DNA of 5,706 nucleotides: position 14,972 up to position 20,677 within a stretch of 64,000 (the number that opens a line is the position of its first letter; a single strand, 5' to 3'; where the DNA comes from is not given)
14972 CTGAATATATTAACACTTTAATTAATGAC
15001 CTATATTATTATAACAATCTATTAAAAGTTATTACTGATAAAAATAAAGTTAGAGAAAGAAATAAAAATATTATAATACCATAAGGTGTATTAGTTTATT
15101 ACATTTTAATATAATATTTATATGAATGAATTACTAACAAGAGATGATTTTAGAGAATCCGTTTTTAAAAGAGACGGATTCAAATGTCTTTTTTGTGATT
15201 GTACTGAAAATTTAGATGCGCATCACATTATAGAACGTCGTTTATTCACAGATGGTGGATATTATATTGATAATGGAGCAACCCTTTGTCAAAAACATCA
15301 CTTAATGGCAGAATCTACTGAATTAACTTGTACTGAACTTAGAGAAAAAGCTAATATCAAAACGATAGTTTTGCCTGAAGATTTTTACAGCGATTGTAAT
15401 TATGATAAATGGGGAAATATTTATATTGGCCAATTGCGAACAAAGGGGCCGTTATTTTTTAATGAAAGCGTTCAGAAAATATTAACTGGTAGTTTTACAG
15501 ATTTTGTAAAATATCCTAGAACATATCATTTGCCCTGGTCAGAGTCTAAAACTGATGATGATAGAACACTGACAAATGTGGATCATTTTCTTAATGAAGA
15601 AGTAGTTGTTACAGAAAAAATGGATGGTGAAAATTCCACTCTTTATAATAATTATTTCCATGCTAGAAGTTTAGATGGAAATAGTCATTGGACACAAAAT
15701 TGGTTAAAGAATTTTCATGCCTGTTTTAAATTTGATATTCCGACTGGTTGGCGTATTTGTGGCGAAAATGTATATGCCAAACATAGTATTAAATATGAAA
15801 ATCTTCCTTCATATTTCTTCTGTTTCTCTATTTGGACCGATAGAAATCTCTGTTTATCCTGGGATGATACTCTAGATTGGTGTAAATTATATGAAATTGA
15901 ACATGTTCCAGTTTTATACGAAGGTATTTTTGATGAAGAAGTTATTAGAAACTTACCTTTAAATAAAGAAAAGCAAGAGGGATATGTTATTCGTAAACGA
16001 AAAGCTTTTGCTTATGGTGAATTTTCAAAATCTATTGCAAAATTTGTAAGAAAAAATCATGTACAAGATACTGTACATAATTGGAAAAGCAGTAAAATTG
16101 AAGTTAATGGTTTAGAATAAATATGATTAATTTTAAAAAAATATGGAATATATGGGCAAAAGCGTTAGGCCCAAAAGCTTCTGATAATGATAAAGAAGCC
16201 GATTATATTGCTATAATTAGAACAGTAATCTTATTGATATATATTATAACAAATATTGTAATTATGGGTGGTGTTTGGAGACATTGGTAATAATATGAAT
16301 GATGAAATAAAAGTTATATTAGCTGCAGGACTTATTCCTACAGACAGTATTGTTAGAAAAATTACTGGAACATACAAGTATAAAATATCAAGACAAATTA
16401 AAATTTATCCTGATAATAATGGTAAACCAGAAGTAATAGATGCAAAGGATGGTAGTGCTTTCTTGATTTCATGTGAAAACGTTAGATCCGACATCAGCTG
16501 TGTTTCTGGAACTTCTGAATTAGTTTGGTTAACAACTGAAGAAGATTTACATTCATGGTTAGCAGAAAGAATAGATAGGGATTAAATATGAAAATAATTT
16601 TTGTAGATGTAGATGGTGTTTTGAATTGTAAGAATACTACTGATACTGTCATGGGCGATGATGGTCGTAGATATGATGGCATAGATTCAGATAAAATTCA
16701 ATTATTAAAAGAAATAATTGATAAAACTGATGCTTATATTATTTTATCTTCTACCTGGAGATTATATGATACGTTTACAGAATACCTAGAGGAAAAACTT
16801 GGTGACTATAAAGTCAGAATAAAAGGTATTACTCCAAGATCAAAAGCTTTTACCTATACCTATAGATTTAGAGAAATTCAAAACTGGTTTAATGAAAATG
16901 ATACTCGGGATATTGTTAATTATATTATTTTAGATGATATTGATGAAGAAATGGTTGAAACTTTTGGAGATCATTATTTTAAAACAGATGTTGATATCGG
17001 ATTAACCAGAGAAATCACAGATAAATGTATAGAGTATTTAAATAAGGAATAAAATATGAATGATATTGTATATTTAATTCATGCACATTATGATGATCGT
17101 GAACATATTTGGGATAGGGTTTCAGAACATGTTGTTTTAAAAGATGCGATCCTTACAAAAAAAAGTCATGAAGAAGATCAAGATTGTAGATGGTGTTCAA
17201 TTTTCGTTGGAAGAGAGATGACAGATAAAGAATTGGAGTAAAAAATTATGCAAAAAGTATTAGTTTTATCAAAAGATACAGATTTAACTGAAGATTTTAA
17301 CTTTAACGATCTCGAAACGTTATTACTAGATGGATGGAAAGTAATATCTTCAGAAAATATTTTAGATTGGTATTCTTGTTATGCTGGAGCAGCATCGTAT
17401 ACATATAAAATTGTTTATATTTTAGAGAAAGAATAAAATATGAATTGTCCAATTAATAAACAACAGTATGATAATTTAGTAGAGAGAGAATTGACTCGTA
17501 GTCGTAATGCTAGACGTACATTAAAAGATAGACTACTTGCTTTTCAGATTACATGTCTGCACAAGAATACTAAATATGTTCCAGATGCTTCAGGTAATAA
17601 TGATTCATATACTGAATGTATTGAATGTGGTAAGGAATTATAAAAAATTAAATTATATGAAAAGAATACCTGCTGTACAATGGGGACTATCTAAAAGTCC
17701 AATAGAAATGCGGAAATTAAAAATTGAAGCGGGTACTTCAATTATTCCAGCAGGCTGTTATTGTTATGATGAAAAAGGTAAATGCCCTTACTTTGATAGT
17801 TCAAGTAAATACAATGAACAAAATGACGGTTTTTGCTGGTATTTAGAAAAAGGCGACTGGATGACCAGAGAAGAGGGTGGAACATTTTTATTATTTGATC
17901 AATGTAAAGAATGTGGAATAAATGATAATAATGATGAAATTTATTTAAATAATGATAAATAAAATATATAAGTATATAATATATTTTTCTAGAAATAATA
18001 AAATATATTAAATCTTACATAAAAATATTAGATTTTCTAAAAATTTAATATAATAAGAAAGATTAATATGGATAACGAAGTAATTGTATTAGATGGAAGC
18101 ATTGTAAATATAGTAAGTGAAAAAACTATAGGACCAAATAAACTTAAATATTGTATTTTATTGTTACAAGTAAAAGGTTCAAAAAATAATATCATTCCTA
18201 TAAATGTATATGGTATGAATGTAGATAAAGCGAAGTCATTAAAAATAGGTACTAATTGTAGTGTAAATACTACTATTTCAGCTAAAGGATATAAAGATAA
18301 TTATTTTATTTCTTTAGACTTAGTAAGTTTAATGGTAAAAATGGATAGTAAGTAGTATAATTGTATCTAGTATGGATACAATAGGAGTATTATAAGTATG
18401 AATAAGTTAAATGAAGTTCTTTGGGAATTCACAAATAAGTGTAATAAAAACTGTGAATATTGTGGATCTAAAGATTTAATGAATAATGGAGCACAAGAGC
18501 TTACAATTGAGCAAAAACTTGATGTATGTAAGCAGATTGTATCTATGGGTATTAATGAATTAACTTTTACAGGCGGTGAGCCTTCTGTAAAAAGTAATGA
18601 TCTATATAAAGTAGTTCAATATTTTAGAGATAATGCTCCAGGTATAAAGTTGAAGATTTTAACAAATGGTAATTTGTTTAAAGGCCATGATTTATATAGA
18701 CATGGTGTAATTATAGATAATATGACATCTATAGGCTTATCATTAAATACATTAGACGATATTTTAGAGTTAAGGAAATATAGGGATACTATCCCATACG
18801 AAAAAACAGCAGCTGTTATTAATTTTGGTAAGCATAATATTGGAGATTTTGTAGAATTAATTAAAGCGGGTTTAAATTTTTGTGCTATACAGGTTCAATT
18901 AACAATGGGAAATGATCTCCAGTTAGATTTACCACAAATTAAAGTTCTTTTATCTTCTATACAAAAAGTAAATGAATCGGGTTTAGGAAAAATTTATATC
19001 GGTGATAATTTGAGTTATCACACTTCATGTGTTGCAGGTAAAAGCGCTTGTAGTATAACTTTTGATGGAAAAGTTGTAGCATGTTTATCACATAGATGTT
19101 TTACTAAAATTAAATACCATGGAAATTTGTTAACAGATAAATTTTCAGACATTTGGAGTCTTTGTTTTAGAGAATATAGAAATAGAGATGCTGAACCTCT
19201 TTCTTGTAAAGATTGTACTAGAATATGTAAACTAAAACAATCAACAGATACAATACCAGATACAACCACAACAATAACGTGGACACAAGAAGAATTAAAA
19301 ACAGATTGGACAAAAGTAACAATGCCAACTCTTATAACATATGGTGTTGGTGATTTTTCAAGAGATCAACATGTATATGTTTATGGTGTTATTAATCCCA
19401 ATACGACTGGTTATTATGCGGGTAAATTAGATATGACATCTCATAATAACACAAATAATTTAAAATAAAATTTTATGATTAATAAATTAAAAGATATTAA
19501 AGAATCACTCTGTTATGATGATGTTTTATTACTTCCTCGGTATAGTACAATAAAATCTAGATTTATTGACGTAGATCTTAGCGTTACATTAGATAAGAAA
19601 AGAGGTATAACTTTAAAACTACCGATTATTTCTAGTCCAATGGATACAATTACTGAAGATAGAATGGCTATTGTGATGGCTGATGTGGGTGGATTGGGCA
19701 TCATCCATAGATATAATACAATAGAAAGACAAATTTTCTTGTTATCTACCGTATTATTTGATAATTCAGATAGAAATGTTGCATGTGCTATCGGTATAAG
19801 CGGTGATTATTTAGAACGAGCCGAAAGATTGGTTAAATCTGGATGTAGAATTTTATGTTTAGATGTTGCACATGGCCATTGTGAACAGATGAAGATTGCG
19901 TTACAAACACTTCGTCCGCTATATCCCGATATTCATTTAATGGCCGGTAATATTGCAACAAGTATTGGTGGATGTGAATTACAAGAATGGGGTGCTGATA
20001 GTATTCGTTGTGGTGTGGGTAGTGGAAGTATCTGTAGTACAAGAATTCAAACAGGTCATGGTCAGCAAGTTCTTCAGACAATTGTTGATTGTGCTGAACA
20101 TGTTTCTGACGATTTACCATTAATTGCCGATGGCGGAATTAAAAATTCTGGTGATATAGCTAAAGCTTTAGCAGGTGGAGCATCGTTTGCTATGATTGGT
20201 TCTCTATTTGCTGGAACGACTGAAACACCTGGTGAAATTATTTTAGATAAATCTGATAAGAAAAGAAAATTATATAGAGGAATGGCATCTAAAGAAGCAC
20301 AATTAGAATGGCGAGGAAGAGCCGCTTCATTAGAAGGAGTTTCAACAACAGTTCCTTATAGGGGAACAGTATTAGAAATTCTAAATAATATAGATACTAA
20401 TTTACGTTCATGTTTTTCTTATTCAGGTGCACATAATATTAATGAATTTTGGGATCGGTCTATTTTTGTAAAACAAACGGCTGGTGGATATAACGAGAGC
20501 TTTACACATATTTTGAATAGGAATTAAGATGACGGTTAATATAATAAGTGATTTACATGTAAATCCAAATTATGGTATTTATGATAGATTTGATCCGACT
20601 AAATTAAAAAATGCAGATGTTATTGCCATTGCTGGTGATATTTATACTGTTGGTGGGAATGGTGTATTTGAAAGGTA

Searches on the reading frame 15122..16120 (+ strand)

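Call 18: search_protein_families(library=pfam, proteins=[window:15122-16120:+], max_evalue=0.01)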
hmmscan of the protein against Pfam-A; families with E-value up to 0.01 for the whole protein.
window:15122-16120:+ (332 aa): 1 family
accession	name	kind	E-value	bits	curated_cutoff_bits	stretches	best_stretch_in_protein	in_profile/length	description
PF09414.15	RNA_ligase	-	7.2e-33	114.6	27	1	159-309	1-171/171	RNA ligase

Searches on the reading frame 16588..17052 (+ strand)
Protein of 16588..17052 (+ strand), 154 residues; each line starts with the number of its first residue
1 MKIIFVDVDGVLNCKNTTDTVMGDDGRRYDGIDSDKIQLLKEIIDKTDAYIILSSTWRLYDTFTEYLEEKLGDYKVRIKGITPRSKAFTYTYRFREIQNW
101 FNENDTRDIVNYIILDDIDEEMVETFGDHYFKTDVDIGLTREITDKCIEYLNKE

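Call 18: search_protein_families(library=pfam, proteins=[window:16588-17052:+], max_evalue=0.01)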
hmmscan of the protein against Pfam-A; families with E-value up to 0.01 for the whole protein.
window:16588-17052:+ (154 aa): 1 family
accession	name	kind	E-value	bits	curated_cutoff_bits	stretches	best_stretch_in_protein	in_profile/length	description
PF18143.6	HAD_SAK_2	-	6.3e-26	91.8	27.5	1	3-142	1-137/139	HAD domain in Swiss Army Knife RNA repair proteins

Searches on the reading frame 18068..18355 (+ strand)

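Call 18: search_protein_families(library=pfam, proteins=[window:18068-18355:+], max_evalue=0.01)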
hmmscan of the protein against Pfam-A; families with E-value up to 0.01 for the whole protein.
window:18068-18355:+ (95 aa): 1 family
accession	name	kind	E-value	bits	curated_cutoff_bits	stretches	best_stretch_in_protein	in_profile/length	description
PF11325.14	DUF3127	-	7.3e-06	26.6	27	1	9-84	3-80/85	Domain of unknown function (DUF3127)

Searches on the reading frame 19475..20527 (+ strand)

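Call 18: search_protein_families(library=pfam, proteins=[window:19475-20527:+], max_evalue=0.01)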
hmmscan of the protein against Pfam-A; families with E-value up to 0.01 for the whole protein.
window:19475-20527:+ (350 aa): 4 families
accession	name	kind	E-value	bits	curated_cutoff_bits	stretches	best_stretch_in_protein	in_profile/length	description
PF00478.31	IMPDH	-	4.3e-95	319.1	25.6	1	12-345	2-345/345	IMP dehydrogenase / GMP reductase domain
PF03060.21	NMO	-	1.8e-12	47.7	28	1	168-262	151-242/331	Nitronate monooxygenase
PF01070.24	FMN_dh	-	2e-08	34.1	24.9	1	200-246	260-306/350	FMN-dependent dehydrogenase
PF01180.27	DHO_dh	-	0.0001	22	27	1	200-245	227-272/291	Dihydroorotate dehydrogenase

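Call 46: search_protein_families(library=ncbifam, proteins=[window:19475-20527:+], max_evalue=0.00001)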
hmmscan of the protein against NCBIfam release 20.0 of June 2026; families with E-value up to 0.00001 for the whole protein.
window:19475-20527:+ (350 aa): 13 families
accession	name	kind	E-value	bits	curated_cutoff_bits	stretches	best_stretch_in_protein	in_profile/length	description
TIGR01302.1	IMP_dehydrog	equivalog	2.8e-82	277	481.5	2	100-325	213-448/450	IMP dehydrogenase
NF005869.0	PRK07807.1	equivalog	1.4e-69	235.4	549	2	98-342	214-472/479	GuaB1 family IMP dehydrogenase-related protein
NF052358.1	GMPRedGuaB1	equivalog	3.2e-67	227.7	675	2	100-342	216-472/479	GMP reductase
NF005311.0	PRK06843.1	equivalog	8.6e-65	219.2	779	2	97-345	139-398/404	inosine 5-monophosphate dehydrogenase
NF003470.0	PRK05096.1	equivalog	1e-59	202.4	397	1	11-335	8-337/347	GMP reductase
NF003966.0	PRK05458.1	equivalog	1.5e-59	201.9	344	1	11-325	5-309/327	GMP reductase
TIGR01303.1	IMP_DH_rel_1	equivalog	1.5e-57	195.6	562.75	1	99-342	213-470/475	GuaB1 family IMP dehydrogenase-related protein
TIGR01305.1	GMP_reduct_1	equivalog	2.6e-57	194.4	492.15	1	11-335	7-336/343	GMP reductase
TIGR01306.1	GMP_reduct_2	equivalog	3.5e-49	168.1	465.65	1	14-325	4-305/321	GMP reductase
NF005493.0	PRK07107.1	equivalog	1.8e-40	139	585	2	94-334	225-478/502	IMP dehydrogenase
TIGR01304.1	IMP_DH_rel_2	equivalog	4.9e-19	68.8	342.1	1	152-278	185-320/365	GuaB3 family IMP dehydrogenase-related protein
TIGR02151.1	IPP_isom_2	equivalog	3.7e-07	29.4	281.3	0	194-241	241-287/338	type 2 isopentenyl-diphosphate Delta-isomerase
NF008398.0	PRK11197.1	subfamily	3.2e-06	26.2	376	0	202-249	289-336/381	L-lactate dehydrogenase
